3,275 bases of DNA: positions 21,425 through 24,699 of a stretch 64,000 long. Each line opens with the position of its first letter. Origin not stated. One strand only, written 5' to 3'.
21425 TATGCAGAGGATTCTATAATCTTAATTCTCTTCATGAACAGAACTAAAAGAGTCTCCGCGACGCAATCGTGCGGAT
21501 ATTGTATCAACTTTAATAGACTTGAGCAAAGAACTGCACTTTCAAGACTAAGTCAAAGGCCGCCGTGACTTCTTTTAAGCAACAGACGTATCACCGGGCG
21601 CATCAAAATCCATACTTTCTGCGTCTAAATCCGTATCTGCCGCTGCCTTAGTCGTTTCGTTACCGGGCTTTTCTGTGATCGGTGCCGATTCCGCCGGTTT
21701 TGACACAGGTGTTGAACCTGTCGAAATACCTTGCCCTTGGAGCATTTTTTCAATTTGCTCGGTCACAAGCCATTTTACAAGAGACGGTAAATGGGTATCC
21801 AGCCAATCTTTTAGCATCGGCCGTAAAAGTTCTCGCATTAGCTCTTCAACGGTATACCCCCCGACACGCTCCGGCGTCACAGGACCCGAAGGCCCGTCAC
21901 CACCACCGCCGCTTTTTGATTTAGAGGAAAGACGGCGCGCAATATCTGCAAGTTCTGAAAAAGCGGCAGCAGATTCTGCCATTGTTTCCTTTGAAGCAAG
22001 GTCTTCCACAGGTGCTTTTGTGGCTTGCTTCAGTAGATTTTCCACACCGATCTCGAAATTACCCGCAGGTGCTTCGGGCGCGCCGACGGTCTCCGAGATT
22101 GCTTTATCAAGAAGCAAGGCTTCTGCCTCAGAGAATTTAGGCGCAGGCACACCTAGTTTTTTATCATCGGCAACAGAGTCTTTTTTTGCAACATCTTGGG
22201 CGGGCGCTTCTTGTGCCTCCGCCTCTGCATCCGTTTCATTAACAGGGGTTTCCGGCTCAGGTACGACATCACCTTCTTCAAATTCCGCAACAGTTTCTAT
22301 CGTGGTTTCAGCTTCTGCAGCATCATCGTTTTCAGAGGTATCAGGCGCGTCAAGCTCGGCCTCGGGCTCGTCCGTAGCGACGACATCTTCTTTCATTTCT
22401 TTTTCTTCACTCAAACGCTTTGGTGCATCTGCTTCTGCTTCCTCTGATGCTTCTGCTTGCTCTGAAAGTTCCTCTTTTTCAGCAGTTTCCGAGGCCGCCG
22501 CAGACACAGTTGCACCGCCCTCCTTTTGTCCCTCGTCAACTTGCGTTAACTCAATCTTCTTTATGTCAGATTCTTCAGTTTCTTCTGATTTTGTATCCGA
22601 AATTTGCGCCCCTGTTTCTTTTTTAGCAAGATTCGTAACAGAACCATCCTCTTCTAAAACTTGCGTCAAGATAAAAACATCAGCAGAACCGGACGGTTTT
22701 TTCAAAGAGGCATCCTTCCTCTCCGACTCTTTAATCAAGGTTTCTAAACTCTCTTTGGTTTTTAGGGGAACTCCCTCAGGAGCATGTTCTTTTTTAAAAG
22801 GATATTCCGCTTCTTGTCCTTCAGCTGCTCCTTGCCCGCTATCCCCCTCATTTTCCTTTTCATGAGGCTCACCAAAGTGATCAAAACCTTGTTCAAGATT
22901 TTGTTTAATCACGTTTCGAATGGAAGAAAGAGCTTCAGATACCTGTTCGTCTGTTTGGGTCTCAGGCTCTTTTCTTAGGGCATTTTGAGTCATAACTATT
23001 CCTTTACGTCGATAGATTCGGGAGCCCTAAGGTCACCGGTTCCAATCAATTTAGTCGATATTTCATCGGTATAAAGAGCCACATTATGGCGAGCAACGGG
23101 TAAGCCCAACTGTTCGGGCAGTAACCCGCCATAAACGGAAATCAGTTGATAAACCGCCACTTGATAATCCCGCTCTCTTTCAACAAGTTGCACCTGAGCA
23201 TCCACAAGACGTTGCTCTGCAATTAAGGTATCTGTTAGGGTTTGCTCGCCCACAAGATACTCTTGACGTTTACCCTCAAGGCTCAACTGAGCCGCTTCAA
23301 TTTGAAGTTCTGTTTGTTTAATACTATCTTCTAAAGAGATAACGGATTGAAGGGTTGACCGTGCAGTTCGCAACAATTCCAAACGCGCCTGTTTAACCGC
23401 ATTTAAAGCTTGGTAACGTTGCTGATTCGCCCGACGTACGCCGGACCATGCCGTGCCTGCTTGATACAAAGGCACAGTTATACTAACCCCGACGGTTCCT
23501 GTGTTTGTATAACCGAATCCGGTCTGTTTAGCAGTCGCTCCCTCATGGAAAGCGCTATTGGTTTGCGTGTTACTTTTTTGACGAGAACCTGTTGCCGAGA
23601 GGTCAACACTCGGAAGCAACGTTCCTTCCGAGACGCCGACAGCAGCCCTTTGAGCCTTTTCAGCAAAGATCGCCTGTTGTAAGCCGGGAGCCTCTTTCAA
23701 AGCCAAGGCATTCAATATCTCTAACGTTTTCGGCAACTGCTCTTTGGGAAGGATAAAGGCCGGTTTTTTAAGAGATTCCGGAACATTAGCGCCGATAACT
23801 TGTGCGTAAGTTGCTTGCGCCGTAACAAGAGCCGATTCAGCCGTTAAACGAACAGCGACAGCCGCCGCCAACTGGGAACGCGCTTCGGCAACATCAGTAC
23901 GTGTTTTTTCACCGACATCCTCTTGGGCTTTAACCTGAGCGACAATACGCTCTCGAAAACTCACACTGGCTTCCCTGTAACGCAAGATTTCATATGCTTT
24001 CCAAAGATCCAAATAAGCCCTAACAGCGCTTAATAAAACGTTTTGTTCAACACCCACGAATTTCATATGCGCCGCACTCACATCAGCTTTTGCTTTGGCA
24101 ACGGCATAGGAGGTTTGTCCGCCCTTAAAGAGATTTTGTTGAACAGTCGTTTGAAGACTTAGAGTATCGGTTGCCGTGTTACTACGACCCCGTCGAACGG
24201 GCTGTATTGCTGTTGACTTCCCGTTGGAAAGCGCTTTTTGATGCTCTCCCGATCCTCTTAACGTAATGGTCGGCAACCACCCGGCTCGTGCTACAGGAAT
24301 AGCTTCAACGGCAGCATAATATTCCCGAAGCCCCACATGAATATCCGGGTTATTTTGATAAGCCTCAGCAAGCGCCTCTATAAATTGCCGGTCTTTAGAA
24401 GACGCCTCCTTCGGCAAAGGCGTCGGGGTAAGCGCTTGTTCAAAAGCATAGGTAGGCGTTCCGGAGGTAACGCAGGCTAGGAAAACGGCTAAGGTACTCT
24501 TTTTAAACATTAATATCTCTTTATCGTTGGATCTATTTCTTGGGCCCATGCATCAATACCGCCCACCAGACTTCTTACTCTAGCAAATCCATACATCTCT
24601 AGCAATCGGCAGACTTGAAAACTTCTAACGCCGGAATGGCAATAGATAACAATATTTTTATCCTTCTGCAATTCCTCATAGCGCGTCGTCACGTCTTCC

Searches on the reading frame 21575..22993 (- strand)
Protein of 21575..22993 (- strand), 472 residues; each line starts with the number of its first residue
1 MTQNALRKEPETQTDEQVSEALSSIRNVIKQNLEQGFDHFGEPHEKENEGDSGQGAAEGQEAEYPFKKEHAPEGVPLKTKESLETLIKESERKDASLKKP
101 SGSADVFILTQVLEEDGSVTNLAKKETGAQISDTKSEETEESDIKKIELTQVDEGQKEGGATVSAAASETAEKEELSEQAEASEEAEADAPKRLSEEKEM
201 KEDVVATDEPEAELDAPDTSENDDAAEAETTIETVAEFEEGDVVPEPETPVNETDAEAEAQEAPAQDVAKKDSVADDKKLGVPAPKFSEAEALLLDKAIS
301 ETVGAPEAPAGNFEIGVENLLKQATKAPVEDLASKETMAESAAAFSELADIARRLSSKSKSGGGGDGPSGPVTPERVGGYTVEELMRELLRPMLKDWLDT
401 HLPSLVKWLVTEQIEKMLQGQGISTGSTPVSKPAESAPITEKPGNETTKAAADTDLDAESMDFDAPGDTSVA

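Call 3: search_protein_families(library=pfam, proteins=[window:21575-22993:-], max_evalue=1)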
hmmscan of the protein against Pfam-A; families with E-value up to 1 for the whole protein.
window:21575-22993:- (472 aa): 1 family
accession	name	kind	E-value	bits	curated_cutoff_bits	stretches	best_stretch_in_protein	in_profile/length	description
PF10691.14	DUF2497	-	1.3e-17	64.5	27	1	331-418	2-74/75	Protein of unknown function (DUF2497)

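Call 4: search_protein_families(library=ncbifam, proteins=[window:21575-22993:-], max_evalue=1)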
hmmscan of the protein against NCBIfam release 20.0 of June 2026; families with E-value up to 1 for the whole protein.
window:21575-22993:- (472 aa): 1 family
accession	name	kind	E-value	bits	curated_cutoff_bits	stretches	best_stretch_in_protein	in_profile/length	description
NF052660.1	PopZ_fam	subfamily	2e-17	65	125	1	249-417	20-165/167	PopZ family protein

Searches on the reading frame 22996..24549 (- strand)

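Call 3: search_protein_families(library=pfam, proteins=[window:22996-24549:-], max_evalue=1)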
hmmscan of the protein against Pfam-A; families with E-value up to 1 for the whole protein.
window:22996-24549:- (517 aa): 1 family
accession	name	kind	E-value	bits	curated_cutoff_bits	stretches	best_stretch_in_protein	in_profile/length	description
PF02321.23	OEP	-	8.1e-52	176.2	22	2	281-470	6-183/187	Outer membrane efflux protein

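Call 4: search_protein_families(library=ncbifam, proteins=[window:22996-24549:-], max_evalue=1)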
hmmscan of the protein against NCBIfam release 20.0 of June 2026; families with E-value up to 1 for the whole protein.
window:22996-24549:- (517 aa): 5 families
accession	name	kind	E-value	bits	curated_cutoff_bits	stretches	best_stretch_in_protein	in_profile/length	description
TIGR01844.1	type_I_sec_TolC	subfamily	6.6e-71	239.5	225.15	1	55-482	4-406/414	TolC family outer membrane protein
NF007002.0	PRK09465.1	equivalog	3.5e-32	111.6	495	1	55-477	25-427/460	outer membrane channel protein TolC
TIGR01845.1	outer_NodT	subfamily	1.6e-24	86.5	210.05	1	53-470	56-454/460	efflux transporter outer membrane subunit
NF052390.1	efflux_OMP_AbuO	equivalog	1.4e-14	53.7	700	1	55-477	22-434/447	multidrug efflux outer membrane protein AbuO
NF007347.1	PRK09837.1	subfamily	0.0001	21.4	598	1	53-475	61-457/461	Cu(I)/Ag(I) efflux RND transporter outer membrane protein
